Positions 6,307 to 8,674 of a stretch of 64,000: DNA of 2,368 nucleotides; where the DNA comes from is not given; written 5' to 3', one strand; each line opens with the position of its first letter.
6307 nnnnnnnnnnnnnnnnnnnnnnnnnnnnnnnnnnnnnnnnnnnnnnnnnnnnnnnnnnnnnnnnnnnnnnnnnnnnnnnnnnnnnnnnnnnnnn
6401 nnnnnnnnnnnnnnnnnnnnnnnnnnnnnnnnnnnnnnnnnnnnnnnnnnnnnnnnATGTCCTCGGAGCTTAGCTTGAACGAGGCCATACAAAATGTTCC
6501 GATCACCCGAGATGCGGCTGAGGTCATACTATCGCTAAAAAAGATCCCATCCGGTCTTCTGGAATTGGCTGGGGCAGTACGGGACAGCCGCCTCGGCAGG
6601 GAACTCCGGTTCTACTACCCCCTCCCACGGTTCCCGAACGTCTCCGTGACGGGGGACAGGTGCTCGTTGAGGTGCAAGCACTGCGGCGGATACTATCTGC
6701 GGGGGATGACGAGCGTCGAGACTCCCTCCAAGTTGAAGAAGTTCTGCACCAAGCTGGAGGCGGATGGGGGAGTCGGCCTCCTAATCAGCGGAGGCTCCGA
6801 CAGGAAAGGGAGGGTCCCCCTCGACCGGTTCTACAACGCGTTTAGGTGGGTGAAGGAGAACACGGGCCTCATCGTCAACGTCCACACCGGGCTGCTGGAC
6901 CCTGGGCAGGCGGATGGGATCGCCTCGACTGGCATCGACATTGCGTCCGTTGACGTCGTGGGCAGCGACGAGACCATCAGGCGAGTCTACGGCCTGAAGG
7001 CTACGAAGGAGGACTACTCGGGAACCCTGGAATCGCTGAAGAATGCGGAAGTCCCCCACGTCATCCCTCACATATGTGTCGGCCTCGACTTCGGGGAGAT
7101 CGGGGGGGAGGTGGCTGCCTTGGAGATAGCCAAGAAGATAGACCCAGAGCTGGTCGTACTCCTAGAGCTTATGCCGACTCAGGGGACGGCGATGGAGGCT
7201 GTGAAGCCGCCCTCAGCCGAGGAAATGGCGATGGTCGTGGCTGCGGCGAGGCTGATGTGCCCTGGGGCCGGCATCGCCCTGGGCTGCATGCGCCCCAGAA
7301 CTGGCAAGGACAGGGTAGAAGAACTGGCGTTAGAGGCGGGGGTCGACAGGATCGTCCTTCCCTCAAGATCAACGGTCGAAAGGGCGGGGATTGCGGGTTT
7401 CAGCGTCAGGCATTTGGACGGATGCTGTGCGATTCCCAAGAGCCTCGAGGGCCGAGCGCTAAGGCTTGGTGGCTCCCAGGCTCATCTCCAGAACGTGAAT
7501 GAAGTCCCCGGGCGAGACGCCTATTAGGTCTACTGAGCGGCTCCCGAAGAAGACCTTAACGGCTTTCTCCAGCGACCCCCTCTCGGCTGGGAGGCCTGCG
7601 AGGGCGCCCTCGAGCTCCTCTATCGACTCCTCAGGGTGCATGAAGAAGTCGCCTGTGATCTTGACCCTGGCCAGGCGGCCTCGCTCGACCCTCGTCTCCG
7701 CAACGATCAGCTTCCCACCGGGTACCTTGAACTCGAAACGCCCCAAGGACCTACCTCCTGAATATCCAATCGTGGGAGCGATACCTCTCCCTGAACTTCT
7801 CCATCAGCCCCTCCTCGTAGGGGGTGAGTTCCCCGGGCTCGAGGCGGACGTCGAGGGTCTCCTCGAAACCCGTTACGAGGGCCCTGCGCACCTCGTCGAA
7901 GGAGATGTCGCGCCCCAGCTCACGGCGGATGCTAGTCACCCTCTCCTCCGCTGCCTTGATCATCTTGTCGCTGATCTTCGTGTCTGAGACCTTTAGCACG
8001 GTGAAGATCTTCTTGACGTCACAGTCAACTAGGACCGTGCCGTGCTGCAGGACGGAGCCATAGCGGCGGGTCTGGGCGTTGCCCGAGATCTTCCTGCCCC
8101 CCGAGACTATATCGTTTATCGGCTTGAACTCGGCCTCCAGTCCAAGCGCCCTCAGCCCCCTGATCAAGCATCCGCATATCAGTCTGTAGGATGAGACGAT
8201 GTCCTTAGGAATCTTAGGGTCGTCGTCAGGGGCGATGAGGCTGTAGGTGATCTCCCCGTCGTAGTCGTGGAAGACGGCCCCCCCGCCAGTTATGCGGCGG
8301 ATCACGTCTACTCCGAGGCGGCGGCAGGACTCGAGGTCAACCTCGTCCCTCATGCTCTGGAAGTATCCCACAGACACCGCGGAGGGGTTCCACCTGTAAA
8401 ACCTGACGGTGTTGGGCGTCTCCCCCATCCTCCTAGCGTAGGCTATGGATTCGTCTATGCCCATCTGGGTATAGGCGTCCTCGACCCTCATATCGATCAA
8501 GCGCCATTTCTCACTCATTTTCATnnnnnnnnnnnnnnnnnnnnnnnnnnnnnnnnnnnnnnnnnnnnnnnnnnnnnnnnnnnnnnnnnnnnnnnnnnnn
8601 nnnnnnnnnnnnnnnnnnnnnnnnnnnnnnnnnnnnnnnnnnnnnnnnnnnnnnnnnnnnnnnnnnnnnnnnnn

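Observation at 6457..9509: Lipoylation cluster with two radical-SAM proteins flanking split LplA: candidate LipS1/LipS2-type two-component lipoyl synthase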

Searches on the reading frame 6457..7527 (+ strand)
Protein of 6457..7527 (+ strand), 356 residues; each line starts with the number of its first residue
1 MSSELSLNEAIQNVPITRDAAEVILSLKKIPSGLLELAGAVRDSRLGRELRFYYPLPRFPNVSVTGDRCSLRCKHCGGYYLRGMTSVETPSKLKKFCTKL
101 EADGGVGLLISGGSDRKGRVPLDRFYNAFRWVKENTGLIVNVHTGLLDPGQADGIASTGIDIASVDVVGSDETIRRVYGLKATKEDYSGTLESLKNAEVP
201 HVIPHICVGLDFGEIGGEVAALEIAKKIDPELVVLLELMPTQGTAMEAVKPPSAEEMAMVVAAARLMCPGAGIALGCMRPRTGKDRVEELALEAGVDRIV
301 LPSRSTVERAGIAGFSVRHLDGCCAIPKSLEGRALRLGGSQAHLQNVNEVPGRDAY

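Call 3: search_protein_families(library=pfam, proteins=[window:6457-7527:+], max_evalue=0.01)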
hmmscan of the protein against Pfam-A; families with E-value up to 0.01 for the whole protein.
window:6457-7527:+ (356 aa): 3 families
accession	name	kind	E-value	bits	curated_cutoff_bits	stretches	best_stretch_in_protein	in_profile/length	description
PF04055.27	Radical_SAM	-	2.1e-10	41.5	29.5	1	65-207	3-148/166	Radical SAM superfamily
PF06968.18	BATS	-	0.0003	21.4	22.2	1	238-303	5-65/88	Biotin and Thiamin Synthesis associated domain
PF25122.1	DUF7815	-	0.001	19.4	25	1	71-87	3-19/27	Domain of unknown function (DUF7815)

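Call 4: search_protein_families(library=ncbifam, proteins=[window:6457-7527:+], max_evalue=0.01)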
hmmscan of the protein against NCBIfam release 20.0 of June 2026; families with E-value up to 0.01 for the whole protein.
window:6457-7527:+ (356 aa): 7 families
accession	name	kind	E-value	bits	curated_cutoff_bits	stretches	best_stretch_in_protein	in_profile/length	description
NF053742.1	LipS1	equivalog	5.3e-79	265.6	230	1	53-324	1-268/268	LipS1 family lipoyl synthase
TIGR00433.2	bioB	equivalog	8.5e-11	41.6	225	1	107-300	95-282/307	biotin synthase BioB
TIGR03910.1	pyrrolys_PylB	equivalog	1.6e-05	24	348.2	1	122-271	124-271/347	methylornithine synthase PylB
TIGR02495.1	NrdG2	equivalog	8.6e-05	22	131.15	1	69-203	26-159/193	anaerobic ribonucleoside-triphosphate reductase activating protein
TIGR03957.1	rSAM_HmdB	equivalog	0.00062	19.1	320.9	1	236-312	218-293/317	5,10-methenyltetrahydromethanopterin hydrogenase cofactor biosynthesis protein HmdB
NF053743.1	LipS2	equivalog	0.0035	16.8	270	0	130-267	97-231/292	LipS2 family lipoyl synthase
NF004884.0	PRK06245.1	equivalog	0.0078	15.1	209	0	233-270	207-244/340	7,8-didemethyl-8-hydroxy-5-deazariboflavin synthase subunit CofG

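Call 11: find_homologous_proteins(query=window:6457-7527:+, max_evalue=1e-10)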
Query window:6457-7527:+ (356 aa): 414 proteins with E <= 1e-10 among 8000 candidates; the best 120 are listed.
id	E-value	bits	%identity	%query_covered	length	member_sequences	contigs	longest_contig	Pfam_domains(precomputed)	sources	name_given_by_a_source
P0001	1.6e-232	789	100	100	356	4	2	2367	PF04055.28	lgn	-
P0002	4.4e-200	682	86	100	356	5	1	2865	PF04055.28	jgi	jgi:hypothetical protein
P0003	1.6e-158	546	73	93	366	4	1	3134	PF04055.28,PF06968.19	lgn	-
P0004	2.0e-154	532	73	93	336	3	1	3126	PF04055.28,PF06968.19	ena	-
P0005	5.6e-151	521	69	96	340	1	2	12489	PF04055.28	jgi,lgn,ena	jgi:hypothetical protein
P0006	1.0e-150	520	72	90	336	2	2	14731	PF04055.28,PF06968.19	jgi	-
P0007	1.5e-150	519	70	94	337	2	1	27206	PF04055.28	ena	-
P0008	4.2e-150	518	71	93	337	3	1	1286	PF04055.28,PF06968.19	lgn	-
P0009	2.3e-149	515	70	95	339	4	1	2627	PF04055.28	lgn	-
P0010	2.9e-149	515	70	92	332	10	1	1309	PF04055.28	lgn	-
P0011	3.6e-148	511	68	95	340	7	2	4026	PF04055.28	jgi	jgi:uncharacterized radical SAM superfamily protein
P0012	7.1e-148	510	68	95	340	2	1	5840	PF04055.28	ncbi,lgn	-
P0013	2.5e-147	509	67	95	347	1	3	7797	PF04055.28,PF06968.19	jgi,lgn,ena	-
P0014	3.4e-147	508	68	95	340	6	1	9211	PF04055.28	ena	-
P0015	1.6e-145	503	68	94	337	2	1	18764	PF04055.28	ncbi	-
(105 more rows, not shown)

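Call 18: find_related_loci(query=A1, collection=genome_contigs, flank=10000)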
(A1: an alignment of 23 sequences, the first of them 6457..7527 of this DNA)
Query A1 (356 aa) in genome_contigs; peptide patterns used: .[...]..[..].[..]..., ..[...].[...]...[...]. (x = any residue, [..] = any of these).
190 stretches matched a pattern; 178 encode a relative of the query (tblastn E <= 1e-3); the best 80 are kept; 80 distinct loci.
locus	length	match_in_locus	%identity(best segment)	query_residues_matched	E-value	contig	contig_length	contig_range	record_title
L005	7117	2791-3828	68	10-355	2e-153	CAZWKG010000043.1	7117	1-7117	MAG TPA_asm: uncultured Candidatus Bathyarchaeia archaeon isolate SRP239594_co1_173 genome assembly, contig: NODE_6710_l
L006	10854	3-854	76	53-336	3e-146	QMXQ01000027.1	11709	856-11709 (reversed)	MAG: Candidatus Bathyarchaeota archaeon isolate B46_G15 B46_Guay15_scaffold_01248, whole genome shotgun sequence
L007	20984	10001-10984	64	9-336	3e-130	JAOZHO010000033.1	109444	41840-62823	MAG: Candidatus Bathyarchaeota archaeon isolate QDN_3 k147_817453, whole genome shotgun sequence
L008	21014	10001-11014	60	16-354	3e-126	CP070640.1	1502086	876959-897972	MAG: Candidatus Bathyarchaeota archaeon isolate bin91 chromosome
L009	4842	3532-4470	56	24-336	2e-114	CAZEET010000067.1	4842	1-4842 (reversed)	MAG TPA_asm: uncultured Candidatus Bathyarchaeia archaeon isolate binchicken_co6_454 genome assembly, contig: NODE_23854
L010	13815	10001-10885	57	48-343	8e-111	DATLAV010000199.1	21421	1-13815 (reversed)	MAG TPA_asm: Patescibacteria group bacterium isolate SMAG_U14280 k141_2827378, whole genome shotgun sequence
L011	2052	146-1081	58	43-355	6e-116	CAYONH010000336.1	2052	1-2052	MAG TPA_asm: uncultured Candidatus Bathyarchaeia archaeon isolate SRP068000_co4_41 genome assembly, contig: NODE_150741_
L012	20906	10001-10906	57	48-350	3e-108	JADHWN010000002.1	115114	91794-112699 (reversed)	MAG: Candidatus Bathyarchaeota archaeon isolate BS750m-G28 BS-750m-C36, whole genome shotgun sequence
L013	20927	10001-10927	56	39-347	2e-107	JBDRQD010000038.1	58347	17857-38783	MAG: Candidatus Bathyarchaeota archaeon isolate MEGAHIT-group-2.2 k141_446650, whole genome shotgun sequence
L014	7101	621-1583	55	34-355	9e-107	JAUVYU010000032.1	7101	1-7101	MAG: Candidatus Bathyarchaeota archaeon isolate CSMAG_1250 CSMAG_1250_k141_1161551_length_7101_cov_6.0000, whole genome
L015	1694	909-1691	62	7-267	9e-113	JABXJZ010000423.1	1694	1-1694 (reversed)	MAG: Desulfobacterales bacterium isolate CR_Bin_060 NODE_1607_length_1694_cov_6.542981, whole genome shotgun sequence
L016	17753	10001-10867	56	48-336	1e-103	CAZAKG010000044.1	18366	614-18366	MAG TPA_asm: uncultured Candidatus Bathyarchaeia archaeon isolate binchicken_co283_234 genome assembly, contig: NODE_189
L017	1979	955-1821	55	48-336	3e-107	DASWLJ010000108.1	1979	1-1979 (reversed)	MAG TPA_asm: Candidatus Bathyarchaeia archaeon isolate SMAG_U2945 k141_783379, whole genome shotgun sequence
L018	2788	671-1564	52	49-347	3e-101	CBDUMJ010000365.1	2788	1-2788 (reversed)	MAG TPA_asm: uncultured archaeon isolate SRR6823441_concoct_210 genome assembly, contig: ERZ1742239.51674, whole genome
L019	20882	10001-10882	54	43-336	7e-98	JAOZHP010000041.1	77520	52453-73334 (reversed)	MAG: Candidatus Bathyarchaeota archaeon isolate QDN_4 k147_369617, whole genome shotgun sequence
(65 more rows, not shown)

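Call 24: find_encoding_contigs(protein=P0002, flank=5000, max_places=3)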
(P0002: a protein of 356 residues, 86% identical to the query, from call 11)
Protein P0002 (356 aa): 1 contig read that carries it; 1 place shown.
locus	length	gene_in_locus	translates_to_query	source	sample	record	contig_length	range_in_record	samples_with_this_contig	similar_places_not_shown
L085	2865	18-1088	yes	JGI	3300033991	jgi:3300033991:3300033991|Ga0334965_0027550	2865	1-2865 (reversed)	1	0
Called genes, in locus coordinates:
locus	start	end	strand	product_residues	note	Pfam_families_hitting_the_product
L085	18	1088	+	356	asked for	PF04055:Radical_SAM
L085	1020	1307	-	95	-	PF10437:Lip_prot_lig_C (weak)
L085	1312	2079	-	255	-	PF21948:LplA-B_cat, PF03099:BPL_LplA_LipB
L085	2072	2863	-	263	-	?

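Call 30: search_solved_structures(query=window:6457-7527:+, max_evalue=0.001)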
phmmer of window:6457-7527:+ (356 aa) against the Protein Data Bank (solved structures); distinct sequences matched with E-value up to 0.001: 1.
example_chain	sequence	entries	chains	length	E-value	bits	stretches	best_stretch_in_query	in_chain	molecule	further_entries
3t7v_A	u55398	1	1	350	0.00011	24.7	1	17-313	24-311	methylornithine synthase PylB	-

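Call 46: predict_structure(alignment_id=A1)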
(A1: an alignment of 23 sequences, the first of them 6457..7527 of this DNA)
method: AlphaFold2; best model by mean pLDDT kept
length: 356 residues; sequences in the alignment: 23
mean_pLDDT: 91.5   pTM: 0.90
mean pLDDT of the five models: 91.5, 91.4, 91.4, 90.5, 90.1
residues with pLDDT >= 90: 306; 70-90: 21; 50-70: 10; < 50: 19
segments of 3 or more residues with pLDDT < 50: 339-356
pLDDT, mean of each block of 10 residues (from residue 1): 57 87 93 94 96 96 94 92 94 98 97 94 97 98 97 98 98 97 98 98 98 96 97 96 93 97 97 94 95 98 95 96 94 78 39 34
secondary structure, 60 per line:
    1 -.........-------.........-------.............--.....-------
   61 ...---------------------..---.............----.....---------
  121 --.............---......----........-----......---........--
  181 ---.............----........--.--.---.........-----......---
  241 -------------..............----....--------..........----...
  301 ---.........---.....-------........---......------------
elements in order: H2-10 H18-26 H34-46 E49-53 E61-63 H90-102 E107-111 H123-135 E139-144 H149-156 E162-167 H171-178 H184-196 E201-208 H218-226 E232-237 H254-267 E272-275 H284-293 E298-300 H304-312 E316-320 H328-334 H339-344

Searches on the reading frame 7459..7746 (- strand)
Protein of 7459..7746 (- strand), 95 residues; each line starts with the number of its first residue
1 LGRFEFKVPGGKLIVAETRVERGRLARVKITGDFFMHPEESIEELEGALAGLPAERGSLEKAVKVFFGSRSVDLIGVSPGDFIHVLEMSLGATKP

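Call 3: search_protein_families(library=pfam, proteins=[window:7459-7746:-], max_evalue=0.01)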
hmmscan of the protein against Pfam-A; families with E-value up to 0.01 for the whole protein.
window:7459-7746:- (95 aa): 1 family
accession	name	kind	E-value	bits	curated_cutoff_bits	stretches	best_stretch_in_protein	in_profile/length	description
PF10437.14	Lip_prot_lig_C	-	1.7e-07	31.5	24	1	16-66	19-67/85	Bacterial lipoate protein ligase C-terminus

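Call 4: search_protein_families(library=ncbifam, proteins=[window:7459-7746:-], max_evalue=0.01)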
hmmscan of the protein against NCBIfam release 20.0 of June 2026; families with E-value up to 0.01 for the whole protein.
window:7459-7746:- (95 aa): 3 families
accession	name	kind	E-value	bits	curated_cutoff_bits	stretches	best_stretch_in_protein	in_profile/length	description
NF053749.1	LplB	equivalog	5.6e-22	77.7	65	1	5-86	2-82/86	lipoate-protein ligase small subunit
NF053751.1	LplAB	exception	3.5e-16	59.1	550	1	5-82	3-81/348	lipoate-protein ligase LplAB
TIGR00545.2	lipoyltrans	equivalog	5.6e-05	22.3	280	1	8-65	254-308/328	lipoate--protein ligase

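Call 65: search_solved_structures(query=window:7459-7746:-, max_evalue=0.01)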
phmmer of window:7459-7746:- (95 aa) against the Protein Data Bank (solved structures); distinct sequences matched with E-value up to 0.01: 1.
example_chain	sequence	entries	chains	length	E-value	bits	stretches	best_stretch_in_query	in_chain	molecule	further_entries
3r07_C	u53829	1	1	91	2.8e-07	33.8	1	17-87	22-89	Putative lipoate-protein ligase A subunit 2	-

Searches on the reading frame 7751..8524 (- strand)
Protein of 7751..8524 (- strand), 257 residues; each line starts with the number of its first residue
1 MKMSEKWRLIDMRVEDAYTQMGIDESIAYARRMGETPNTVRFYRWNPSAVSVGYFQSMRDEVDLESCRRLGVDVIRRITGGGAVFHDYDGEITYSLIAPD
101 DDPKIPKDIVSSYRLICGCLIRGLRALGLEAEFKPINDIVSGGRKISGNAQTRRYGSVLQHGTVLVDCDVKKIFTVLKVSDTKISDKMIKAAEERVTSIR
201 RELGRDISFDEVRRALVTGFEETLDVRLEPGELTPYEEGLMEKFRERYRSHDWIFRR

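Call 3: search_protein_families(library=pfam, proteins=[window:7751-8524:-], max_evalue=0.01)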
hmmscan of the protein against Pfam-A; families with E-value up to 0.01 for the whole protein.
window:7751-8524:- (257 aa): 2 families
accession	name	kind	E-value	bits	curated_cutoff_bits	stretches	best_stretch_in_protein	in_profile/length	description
PF21948.1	LplA-B_cat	-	8.9e-56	189.4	27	1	16-221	1-200/200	Lipoyl protein ligase A/B catalytic domain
PF03099.24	BPL_LplA_LipB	-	6e-17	62.2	21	1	53-169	2-133/133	Biotin/lipoate A/B protein ligase family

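Call 4: search_protein_families(library=ncbifam, proteins=[window:7751-8524:-], max_evalue=0.01)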
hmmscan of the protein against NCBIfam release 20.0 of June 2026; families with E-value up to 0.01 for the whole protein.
window:7751-8524:- (257 aa): 5 families
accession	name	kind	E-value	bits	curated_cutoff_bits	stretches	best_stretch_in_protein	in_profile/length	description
NF053750.1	LplA_large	exception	2.7e-68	230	480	1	8-257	1-248/248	lipoate-protein ligase large subunit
NF053751.1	LplAB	exception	4.4e-51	173.9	550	1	6-255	99-345/348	lipoate-protein ligase LplAB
TIGR00545.2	lipoyltrans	equivalog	1.8e-47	161.9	280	1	8-256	2-241/328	lipoate--protein ligase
NF053790.1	LplA_LipA_fuse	exception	1e-25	90.4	800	1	44-254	37-234/606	bifunctional lipoate--protein ligase/lipoyl synthase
NF006206.0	PRK08330.1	equivalog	8.7e-05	22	311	1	120-222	88-173/243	biotin--protein ligase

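Call 64: search_solved_structures(query=window:7751-8524:-, max_evalue=1e-10, show_alignments=1)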
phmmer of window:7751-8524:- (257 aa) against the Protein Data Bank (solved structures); distinct sequences matched with E-value up to 1e-10: 9.
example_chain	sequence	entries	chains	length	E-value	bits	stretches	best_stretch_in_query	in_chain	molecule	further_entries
2ars_A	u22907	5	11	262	4e-39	137.7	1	20-254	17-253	Lipoate-protein ligase A | PUTATIVE LIPOATE PROTEIN LIGASE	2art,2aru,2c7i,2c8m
3r07_A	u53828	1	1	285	5.1e-39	137.3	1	20-254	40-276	Lipoate-protein ligase A subunit 1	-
5iby_A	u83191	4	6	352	4.6e-27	98.2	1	40-255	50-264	Lipoate--protein ligase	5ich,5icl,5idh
1vqz_A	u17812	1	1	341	1.1e-26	97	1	42-218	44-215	lipoate-protein ligase, putative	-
8cri_A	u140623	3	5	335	4.1e-26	95.1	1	20-255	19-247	lipoate--protein ligase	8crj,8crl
5ij6_A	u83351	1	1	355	5.3e-21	78.3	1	39-255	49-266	Lipoate--protein ligase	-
6jom_A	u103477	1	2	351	6.3e-18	68.2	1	45-254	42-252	Lipoate--protein ligase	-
1x2g_A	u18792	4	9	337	2.2e-16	63.2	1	16-253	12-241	Lipoate-protein ligase A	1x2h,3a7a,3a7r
4tvw_A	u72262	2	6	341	1e-14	57.7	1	23-253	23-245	Lipoate-protein ligase A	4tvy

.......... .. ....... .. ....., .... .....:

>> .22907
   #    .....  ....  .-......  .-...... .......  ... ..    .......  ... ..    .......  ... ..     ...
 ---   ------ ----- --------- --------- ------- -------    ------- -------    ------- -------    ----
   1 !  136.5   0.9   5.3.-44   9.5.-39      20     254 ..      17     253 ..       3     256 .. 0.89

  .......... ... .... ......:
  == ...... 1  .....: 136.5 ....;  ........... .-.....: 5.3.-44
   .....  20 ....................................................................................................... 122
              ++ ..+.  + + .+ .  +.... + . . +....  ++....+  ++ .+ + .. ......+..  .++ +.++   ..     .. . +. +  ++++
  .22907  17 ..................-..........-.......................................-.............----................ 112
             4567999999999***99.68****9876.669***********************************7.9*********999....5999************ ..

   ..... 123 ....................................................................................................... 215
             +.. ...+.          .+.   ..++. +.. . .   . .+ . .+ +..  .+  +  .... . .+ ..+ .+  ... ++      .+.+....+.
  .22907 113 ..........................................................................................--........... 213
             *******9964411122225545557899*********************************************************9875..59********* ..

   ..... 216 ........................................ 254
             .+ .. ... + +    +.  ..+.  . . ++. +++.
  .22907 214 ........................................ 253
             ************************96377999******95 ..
